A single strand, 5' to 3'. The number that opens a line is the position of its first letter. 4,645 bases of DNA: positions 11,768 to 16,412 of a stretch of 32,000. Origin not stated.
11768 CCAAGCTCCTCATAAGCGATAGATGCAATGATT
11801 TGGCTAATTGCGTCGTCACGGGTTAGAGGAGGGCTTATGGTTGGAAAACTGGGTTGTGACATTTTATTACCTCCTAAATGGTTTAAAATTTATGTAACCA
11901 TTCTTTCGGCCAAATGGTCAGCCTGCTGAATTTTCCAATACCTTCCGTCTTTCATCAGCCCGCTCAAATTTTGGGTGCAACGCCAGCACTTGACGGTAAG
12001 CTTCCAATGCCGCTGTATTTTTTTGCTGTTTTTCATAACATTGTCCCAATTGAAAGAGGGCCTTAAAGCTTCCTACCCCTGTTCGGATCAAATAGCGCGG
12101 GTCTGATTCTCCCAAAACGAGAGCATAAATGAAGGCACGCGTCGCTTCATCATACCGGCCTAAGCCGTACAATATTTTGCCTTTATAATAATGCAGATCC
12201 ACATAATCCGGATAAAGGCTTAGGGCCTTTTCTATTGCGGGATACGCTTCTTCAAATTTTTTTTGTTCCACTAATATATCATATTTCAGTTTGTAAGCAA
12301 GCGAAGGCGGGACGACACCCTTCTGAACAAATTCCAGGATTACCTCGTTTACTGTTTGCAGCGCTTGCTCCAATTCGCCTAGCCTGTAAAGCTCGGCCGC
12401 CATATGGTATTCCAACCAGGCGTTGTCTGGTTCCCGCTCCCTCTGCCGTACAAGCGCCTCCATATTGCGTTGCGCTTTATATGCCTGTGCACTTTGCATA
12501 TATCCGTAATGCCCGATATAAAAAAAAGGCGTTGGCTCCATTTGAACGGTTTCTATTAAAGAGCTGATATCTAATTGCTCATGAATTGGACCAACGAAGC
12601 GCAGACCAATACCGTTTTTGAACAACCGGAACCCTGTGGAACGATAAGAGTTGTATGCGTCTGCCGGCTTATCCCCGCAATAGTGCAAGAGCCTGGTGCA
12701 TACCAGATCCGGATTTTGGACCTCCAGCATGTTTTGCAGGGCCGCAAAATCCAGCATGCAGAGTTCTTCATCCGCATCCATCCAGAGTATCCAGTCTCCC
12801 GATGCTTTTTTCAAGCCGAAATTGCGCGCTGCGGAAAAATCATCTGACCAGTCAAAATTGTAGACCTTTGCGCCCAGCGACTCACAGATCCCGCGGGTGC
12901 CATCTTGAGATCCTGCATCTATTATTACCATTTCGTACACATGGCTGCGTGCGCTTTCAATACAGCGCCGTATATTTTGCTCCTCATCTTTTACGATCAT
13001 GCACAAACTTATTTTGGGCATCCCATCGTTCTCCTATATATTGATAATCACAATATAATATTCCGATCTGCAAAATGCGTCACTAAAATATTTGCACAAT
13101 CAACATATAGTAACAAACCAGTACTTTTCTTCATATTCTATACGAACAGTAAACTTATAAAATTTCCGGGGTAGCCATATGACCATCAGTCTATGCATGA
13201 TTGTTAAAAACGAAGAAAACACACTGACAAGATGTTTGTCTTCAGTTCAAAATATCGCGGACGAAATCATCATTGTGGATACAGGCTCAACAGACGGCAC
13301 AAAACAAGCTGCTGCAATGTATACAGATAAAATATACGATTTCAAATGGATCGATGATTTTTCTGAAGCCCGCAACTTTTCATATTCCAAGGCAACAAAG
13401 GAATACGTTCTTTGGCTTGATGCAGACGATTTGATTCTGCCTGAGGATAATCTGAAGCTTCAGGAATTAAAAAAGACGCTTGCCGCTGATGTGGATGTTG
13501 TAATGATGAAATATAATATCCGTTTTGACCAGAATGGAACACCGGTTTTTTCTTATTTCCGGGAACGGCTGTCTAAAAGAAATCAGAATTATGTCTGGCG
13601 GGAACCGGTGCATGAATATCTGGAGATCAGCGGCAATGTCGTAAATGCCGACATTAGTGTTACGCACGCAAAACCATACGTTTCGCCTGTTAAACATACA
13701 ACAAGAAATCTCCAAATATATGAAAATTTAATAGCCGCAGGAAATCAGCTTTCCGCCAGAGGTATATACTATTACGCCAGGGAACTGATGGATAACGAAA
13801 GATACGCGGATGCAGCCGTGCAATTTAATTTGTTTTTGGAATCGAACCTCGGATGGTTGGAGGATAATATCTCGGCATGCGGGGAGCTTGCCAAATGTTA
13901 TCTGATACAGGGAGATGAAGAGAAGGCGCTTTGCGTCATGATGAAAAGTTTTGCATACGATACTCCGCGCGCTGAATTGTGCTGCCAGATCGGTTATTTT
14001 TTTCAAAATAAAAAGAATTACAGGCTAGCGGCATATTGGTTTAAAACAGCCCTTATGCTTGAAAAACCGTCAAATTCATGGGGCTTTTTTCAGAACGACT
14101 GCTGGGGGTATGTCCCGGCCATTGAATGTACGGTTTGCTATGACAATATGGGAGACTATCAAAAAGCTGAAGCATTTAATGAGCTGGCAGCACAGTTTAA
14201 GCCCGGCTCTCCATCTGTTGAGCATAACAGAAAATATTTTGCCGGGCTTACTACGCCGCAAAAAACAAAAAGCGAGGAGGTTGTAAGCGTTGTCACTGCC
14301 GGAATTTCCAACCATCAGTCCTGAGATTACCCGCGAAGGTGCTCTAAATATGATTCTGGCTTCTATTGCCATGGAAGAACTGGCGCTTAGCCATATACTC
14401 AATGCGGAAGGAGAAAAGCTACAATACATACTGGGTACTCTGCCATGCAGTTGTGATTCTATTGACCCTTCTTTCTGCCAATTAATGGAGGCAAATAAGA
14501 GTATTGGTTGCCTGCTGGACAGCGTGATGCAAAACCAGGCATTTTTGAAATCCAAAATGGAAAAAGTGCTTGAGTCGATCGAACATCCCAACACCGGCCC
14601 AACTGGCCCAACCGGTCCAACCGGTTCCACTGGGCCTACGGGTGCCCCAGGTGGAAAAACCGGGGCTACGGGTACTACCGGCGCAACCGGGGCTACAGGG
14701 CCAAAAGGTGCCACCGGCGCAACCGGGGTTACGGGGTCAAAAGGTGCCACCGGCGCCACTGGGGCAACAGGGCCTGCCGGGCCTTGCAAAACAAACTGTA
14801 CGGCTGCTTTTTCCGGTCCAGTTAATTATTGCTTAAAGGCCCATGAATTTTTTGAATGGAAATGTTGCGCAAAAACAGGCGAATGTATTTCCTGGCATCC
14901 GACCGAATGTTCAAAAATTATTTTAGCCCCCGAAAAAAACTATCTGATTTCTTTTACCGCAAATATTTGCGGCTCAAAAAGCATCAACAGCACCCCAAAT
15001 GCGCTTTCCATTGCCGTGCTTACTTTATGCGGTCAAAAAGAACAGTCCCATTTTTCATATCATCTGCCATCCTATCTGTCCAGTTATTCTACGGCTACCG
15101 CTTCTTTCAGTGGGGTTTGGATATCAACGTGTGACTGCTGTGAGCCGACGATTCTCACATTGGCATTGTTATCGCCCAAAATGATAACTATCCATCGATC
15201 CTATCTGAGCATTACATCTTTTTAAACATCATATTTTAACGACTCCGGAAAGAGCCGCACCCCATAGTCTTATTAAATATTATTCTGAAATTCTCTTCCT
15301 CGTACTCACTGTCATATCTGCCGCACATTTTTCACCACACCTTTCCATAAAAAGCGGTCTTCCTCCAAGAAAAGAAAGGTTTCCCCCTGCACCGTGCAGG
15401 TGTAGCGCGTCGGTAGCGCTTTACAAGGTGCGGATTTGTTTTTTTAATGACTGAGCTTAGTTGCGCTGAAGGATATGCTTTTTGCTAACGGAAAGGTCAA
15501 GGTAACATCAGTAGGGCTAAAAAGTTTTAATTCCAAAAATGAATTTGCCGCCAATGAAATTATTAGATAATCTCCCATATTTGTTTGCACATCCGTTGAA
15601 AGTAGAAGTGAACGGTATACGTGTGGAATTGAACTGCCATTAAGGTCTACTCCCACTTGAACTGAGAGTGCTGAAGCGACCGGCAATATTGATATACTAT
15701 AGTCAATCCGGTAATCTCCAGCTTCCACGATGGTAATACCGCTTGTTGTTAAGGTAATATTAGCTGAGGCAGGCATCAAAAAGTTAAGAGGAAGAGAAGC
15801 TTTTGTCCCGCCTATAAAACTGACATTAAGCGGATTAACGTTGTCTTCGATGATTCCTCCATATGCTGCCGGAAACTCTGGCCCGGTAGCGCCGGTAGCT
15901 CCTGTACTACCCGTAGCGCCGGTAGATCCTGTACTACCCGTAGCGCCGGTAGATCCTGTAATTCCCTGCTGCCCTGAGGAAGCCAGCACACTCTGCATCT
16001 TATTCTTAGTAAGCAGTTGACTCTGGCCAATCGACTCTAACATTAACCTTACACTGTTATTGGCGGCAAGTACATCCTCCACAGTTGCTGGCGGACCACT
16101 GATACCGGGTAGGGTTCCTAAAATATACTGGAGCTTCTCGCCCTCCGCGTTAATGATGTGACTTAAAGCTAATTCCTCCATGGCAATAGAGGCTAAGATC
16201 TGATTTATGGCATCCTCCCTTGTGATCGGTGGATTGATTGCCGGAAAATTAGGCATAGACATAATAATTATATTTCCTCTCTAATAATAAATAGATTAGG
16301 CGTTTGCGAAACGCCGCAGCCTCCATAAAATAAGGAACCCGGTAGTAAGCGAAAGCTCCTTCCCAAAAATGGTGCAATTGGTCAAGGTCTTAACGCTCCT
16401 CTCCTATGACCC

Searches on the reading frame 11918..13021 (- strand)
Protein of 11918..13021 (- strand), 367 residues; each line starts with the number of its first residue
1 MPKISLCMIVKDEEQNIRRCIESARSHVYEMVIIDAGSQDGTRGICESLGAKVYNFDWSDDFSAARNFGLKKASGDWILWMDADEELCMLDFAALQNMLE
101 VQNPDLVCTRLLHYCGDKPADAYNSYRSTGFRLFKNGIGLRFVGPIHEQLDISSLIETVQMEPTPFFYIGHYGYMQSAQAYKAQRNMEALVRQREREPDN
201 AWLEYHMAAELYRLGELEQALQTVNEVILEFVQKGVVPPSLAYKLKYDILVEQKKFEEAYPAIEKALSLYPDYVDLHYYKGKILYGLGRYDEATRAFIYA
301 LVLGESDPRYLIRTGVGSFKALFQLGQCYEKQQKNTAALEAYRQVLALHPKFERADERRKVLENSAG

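Call 12: search_protein_families(library=pfam, proteins=[window:11918-13021:-], max_evalue=0.01)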
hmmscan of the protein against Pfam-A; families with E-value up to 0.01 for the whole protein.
window:11918-13021:- (367 aa): 24 families
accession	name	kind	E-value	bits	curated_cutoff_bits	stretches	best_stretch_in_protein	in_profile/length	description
PF00535.33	Glycos_transf_2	-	2.1e-24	86.7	23.3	1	5-125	1-129/168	Glycosyl transferase family 2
PF00515.34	TPR_1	-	8.1e-16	57.5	27.8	2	320-352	2-34/34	Tetratricopeptide repeat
PF07719.23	TPR_2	-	4.1e-15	55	27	2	320-351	2-33/34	Tetratricopeptide repeat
PF14559.12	TPR_19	-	6.4e-14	52.5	25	1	250-295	1-46/68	Tetratricopeptide repeat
PF13432.12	TPR_16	-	2.2e-11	44.4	32.7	1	250-302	7-58/65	Tetratricopeptide repeat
PF13431.12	TPR_17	-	2e-09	37.4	24.4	1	263-293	2-32/34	Tetratricopeptide repeat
PF13414.12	TPR_11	-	6e-09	35.9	26.8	1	248-288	2-42/42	TPR repeat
PF13428.12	TPR_14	-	2e-08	34.5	23.5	1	320-356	2-38/44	Tetratricopeptide repeat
PF13181.12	TPR_8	-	2.8e-08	33.7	25.7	1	320-351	2-33/34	Tetratricopeptide repeat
PF13424.12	TPR_12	-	4.2e-08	33.7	30.1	1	320-349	46-75/77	Tetratricopeptide repeat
PF13174.12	TPR_6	-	5.5e-07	30.3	26.3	1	321-351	2-32/33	Tetratricopeptide repeat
PF13371.12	TPR_9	-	4.7e-06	27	35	1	249-307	4-62/73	Tetratricopeptide repeat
PF12895.13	ANAPC3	-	1.1e-05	26.1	27.2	1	249-297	32-79/82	Anaphase-promoting complex, cyclosome, subunit 3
PF13704.12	Glyco_tranf_2_4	-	1.6e-05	25.8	27.5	1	11-91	1-88/98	Glycosyl transferase family 2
PF22860.2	DUF7017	-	5.3e-05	23.7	27.5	0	276-299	3-26/141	Domain of unknown function (DUF7017)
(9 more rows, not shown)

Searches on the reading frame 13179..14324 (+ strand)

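Call 12: search_protein_families(library=pfam, proteins=[window:13179-14324:+], max_evalue=0.01)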
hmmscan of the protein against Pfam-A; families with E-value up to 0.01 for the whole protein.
window:13179-14324:+ (381 aa): 7 families
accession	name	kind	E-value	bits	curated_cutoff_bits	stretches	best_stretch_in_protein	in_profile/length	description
PF00535.33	Glycos_transf_2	-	1.5e-21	77.5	23.3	1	4-138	1-143/168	Glycosyl transferase family 2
PF13181.12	TPR_8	-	1.6e-05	25.1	25.7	0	265-295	1-31/34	Tetratricopeptide repeat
PF00515.34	TPR_1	-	3.6e-05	23.8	27.8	0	319-342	9-32/34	Tetratricopeptide repeat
PF13704.12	Glyco_tranf_2_4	-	0.00027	21.8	27.5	1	10-90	1-88/98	Glycosyl transferase family 2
PF07719.23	TPR_2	-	0.00028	21.2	27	0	265-295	1-31/34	Tetratricopeptide repeat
PF10111.15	Glyco_tranf_2_2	-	0.00047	20.2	27.3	1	28-93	30-100/276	Glycosyltransferase like family 2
PF14559.12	TPR_19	-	0.0056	17.4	25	0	203-250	1-44/68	Tetratricopeptide repeat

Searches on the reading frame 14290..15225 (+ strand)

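Call 12: search_protein_families(library=pfam, proteins=[window:14290-15225:+], max_evalue=0.01)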
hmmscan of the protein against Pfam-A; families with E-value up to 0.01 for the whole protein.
window:14290-15225:+ (311 aa): 1 family
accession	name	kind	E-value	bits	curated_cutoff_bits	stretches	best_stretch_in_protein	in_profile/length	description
PF01391.23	Collagen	-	1.3e-07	31.7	27.2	1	106-164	1-58/60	Collagen triple helix repeat (20 copies)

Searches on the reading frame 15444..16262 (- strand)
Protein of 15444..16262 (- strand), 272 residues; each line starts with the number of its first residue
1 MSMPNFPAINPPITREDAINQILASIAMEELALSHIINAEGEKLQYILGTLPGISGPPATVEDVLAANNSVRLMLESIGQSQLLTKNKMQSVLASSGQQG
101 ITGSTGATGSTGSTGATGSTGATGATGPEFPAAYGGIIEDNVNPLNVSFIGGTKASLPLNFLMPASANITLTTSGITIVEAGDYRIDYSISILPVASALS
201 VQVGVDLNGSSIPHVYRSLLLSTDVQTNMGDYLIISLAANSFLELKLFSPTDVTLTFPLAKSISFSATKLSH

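Call 12: search_protein_families(library=pfam, proteins=[window:15444-16262:-], max_evalue=0.01)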
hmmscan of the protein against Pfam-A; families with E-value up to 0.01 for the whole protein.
window:15444-16262:- (272 aa): 2 families
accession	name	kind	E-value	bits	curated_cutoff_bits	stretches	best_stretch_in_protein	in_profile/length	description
PF18573.7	BclA_C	-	1e-07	32.3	38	1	150-254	15-113/128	BclA C-terminal domain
PF01391.23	Collagen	-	0.0003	20.9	27.2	1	97-128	10-41/60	Collagen triple helix repeat (20 copies)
